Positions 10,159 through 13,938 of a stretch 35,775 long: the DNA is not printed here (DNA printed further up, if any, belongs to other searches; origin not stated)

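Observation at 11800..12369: Isoleucyl-tRNA synthetase with a complete histidine-phosphatase (PGAM-like) domain inserted inside its Zn-knuckle region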

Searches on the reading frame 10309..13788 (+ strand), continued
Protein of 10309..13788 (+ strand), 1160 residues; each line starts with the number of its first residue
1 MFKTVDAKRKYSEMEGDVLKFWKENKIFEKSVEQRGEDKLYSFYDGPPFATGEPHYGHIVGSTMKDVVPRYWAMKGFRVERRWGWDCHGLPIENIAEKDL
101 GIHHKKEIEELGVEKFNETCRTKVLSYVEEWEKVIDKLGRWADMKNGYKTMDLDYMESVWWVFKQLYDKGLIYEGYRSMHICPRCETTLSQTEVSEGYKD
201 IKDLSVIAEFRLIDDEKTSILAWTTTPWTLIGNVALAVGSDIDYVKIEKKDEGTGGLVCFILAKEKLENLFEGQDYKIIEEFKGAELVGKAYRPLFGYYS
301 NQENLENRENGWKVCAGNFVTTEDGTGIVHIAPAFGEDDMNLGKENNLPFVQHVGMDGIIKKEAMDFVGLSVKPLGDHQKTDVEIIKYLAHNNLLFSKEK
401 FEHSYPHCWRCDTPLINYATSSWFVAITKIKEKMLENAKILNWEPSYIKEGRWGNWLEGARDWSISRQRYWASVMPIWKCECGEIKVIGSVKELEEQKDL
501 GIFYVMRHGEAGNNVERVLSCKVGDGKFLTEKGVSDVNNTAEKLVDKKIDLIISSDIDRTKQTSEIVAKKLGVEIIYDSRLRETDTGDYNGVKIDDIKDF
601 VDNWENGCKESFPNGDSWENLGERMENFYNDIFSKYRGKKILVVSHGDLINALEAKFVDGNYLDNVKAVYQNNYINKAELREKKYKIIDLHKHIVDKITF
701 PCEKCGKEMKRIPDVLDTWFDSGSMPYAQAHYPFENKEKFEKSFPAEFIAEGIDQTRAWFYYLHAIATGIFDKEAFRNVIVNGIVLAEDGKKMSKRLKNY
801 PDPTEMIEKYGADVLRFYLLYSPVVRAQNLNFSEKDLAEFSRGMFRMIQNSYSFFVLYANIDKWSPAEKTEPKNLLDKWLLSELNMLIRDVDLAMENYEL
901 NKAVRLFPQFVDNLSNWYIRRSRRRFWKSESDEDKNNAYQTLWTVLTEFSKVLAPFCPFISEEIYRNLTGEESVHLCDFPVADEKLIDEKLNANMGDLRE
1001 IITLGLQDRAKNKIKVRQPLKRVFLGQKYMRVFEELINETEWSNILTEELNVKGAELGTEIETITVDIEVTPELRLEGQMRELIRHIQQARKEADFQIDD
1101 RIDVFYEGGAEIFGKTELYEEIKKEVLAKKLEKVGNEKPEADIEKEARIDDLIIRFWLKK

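Call 12: search_protein_families(library=pfam, proteins=[P0003, P0009, P0018, P0027, P0038, P0017, P0060], max_evalue=0.01)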
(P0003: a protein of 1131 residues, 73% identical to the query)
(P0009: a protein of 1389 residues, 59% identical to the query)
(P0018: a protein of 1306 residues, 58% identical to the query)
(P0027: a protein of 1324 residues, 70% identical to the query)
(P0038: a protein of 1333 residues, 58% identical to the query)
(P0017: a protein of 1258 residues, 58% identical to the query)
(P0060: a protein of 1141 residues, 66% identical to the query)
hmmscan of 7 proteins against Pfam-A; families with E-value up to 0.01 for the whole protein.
P0003 (1131 aa): 8 families
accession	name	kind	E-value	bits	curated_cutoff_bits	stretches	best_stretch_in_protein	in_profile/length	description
PF00133.28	tRNA-synt_1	-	1.3e-135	452.8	22.7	1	20-782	4-413/414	tRNA synthetases class I (I, L, M and V)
PF08264.19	Anticodon_1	-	4.3e-36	124.5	25.1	1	829-974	1-146/148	Anticodon-binding domain of tRNA ligase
PF00293.34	NUDIX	-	1.3e-23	84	21.1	1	219-331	2-122/134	NUDIX domain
PF09334.17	tRNA-synt_1g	-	1.3e-17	64.1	20.1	2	48-194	8-135/391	tRNA synthetases class I (M)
PF19302.4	DUF5915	-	2.4e-16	60.3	27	1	1040-1126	105-189/195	Domain of unknown function (DUF5915)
PF14815.12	NUDIX_4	-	0.00012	22.2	35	1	225-329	3-100/113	NUDIX domain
PF01406.26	tRNA-synt_1e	-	0.00036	20.4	27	1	720-791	230-298/301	tRNA synthetases class I (C) catalytic domain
PF13603.12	tRNA-synt_1_2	-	0.00074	19.5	25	1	449-493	98-142/185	Leucyl-tRNA synthetase, editing domain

P0009 (1389 aa): 9 families
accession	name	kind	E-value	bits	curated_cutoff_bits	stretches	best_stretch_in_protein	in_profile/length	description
PF00133.28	tRNA-synt_1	-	5.5e-131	437.6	22.7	2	18-698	2-268/414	tRNA synthetases class I (I, L, M and V)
PF08264.19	Anticodon_1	-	2e-34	119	25.1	1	1085-1228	1-144/148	Anticodon-binding domain of tRNA ligase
PF00300.27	His_Phos_1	-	2.9e-33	115.6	21.7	1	702-886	1-189/194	Histidine phosphatase superfamily (branch 1)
PF19302.4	DUF5915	-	2e-19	70.3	27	1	1285-1386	95-193/195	Domain of unknown function (DUF5915)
PF09334.17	tRNA-synt_1g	-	1e-14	54.6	20.1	2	48-194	8-135/391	tRNA synthetases class I (M)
PF01406.26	tRNA-synt_1e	-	0.00027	20.8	27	1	977-1045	233-298/301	tRNA synthetases class I (C) catalytic domain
PF06821.19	Ser_hydrolase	-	0.00052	20.4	22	1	309-450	20-153/172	Serine hydrolase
PF00561.26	Abhydrolase_1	-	0.0038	17.4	25.8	0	300-394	11-118/245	alpha/beta hydrolase fold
PF00465.25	Fe-ADH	-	0.0082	16.2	31.3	0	277-337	13-74/168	Iron-containing alcohol dehydrogenase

P0018 (1306 aa): 9 families
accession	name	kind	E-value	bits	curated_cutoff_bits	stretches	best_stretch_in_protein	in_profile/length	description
PF00133.28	tRNA-synt_1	-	1.5e-135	452.6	22.7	2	21-643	3-266/414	tRNA synthetases class I (I, L, M and V)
PF08264.19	Anticodon_1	-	2.6e-37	128.4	25.1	1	1021-1164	1-144/148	Anticodon-binding domain of tRNA ligase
PF00300.27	His_Phos_1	-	1.7e-36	126.2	21.7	1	650-812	1-168/194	Histidine phosphatase superfamily (branch 1)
PF00293.34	NUDIX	-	7.2e-20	71.8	21.1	1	321-448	5-132/134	NUDIX domain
PF19302.4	DUF5915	-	6.3e-19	68.7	27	1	1206-1305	97-193/195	Domain of unknown function (DUF5915)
PF09334.17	tRNA-synt_1g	-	6.6e-17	61.8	20.1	2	50-196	8-135/391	tRNA synthetases class I (M)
PF01406.26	tRNA-synt_1e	-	5e-05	23.3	27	1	918-980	239-298/301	tRNA synthetases class I (C) catalytic domain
PF19303.5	Anticodon_3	-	0.0041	17.4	23.5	1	1021-1124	11-113/152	Anticodon binding domain of methionyl tRNA ligase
PF13603.12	tRNA-synt_1_2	-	0.0072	16.3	25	0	458-503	99-144/185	Leucyl-tRNA synthetase, editing domain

P0027 (1324 aa): 12 families
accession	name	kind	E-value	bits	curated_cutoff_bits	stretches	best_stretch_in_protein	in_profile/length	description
PF00133.28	tRNA-synt_1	-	1.2e-139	466.1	22.7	2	19-489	2-256/414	tRNA synthetases class I (I, L, M and V)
PF08264.19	Anticodon_1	-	7.1e-36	123.7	25.1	1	1049-1194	1-146/148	Anticodon-binding domain of tRNA ligase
PF00300.27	His_Phos_1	-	3.6e-34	118.6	21.7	1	676-835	2-163/194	Histidine phosphatase superfamily (branch 1)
PF19302.4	DUF5915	-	3e-20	73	27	1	1228-1321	101-194/195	Domain of unknown function (DUF5915)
PF09334.17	tRNA-synt_1g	-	8.1e-17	61.5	20.1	2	49-195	8-135/391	tRNA synthetases class I (M)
PF13189.12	Cytidylate_kin2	-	3.1e-05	24.7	28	1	490-588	2-89/176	Cytidylate kinase-like family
PF13671.12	AAA_33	-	5.3e-05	24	27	1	489-563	1-74/143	AAA domain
PF01583.26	APS_kinase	-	7.8e-05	23.2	21.1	1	489-549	4-72/152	Adenylylsulphate kinase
PF13238.12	AAA_18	-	0.00011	23.1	29.4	1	490-567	1-80/128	AAA domain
PF13207.12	AAA_17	-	0.00017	22.3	27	1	494-570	2-82/136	AAA domain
PF06414.18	Zeta_toxin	-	0.00058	19.8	22.3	1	488-551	17-83/199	Zeta toxin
PF01406.26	tRNA-synt_1e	-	0.0047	16.8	27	1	941-1009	233-298/301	tRNA synthetases class I (C) catalytic domain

P0038 (1333 aa): 6 families
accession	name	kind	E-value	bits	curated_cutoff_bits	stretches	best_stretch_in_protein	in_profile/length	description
PF00133.28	tRNA-synt_1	-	9.3e-129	430.2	22.7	2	48-610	18-253/414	tRNA synthetases class I (I, L, M and V)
PF08264.19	Anticodon_1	-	9.1e-35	120.1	25.1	1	1013-1182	1-144/148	Anticodon-binding domain of tRNA ligase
PF00300.27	His_Phos_1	-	2.6e-31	109.2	21.7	1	643-802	2-168/194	Histidine phosphatase superfamily (branch 1)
PF19302.4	DUF5915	-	5.4e-19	68.9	27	1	1157-1326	42-194/195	Domain of unknown function (DUF5915)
PF09334.17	tRNA-synt_1g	-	1.3e-15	57.6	20.1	2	63-209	8-135/391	tRNA synthetases class I (M)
PF01406.26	tRNA-synt_1e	-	0.0046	16.8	27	1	902-973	230-298/301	tRNA synthetases class I (C) catalytic domain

P0017 (1258 aa): 7 families
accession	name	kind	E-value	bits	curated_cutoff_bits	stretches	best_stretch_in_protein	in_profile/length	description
PF00133.28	tRNA-synt_1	-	5.8e-130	434.2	22.7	2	25-518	2-265/414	tRNA synthetases class I (I, L, M and V)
PF00300.27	His_Phos_1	-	6.8e-38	130.7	21.7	1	524-676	2-156/194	Histidine phosphatase superfamily (branch 1)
PF08264.19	Anticodon_1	-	4.2e-33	114.7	25.1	1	911-1109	1-144/148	Anticodon-binding domain of tRNA ligase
PF19302.4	DUF5915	-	4.2e-22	79.1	27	1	1129-1257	73-194/195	Domain of unknown function (DUF5915)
PF09334.17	tRNA-synt_1g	-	2.5e-15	56.6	20.1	2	795-861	309-373/391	tRNA synthetases class I (M)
PF01406.26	tRNA-synt_1e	-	5.7e-05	23.1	27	1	794-861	234-298/301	tRNA synthetases class I (C) catalytic domain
PF13603.12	tRNA-synt_1_2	-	0.0028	17.6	25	0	333-380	98-145/185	Leucyl-tRNA synthetase, editing domain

P0060 (1141 aa): 7 families
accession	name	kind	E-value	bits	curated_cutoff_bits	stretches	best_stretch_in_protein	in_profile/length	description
PF00133.28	tRNA-synt_1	-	1.9e-137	458.9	22.7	1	20-792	2-413/414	tRNA synthetases class I (I, L, M and V)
PF08264.19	Anticodon_1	-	1.6e-32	112.8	25.1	1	842-1006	1-145/148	Anticodon-binding domain of tRNA ligase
PF19302.4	DUF5915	-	2.6e-17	63.4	27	1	1043-1141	96-194/195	Domain of unknown function (DUF5915)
PF00293.34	NUDIX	-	2.2e-16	60.5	21.1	1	321-439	4-123/134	NUDIX domain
PF09334.17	tRNA-synt_1g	-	3.1e-15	56.3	20.1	2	50-196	8-135/391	tRNA synthetases class I (M)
PF13603.12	tRNA-synt_1_2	-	9e-05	22.5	25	1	454-503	95-144/185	Leucyl-tRNA synthetase, editing domain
PF01406.26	tRNA-synt_1e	-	0.0015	18.4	27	0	734-799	234-296/301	tRNA synthetases class I (C) catalytic domain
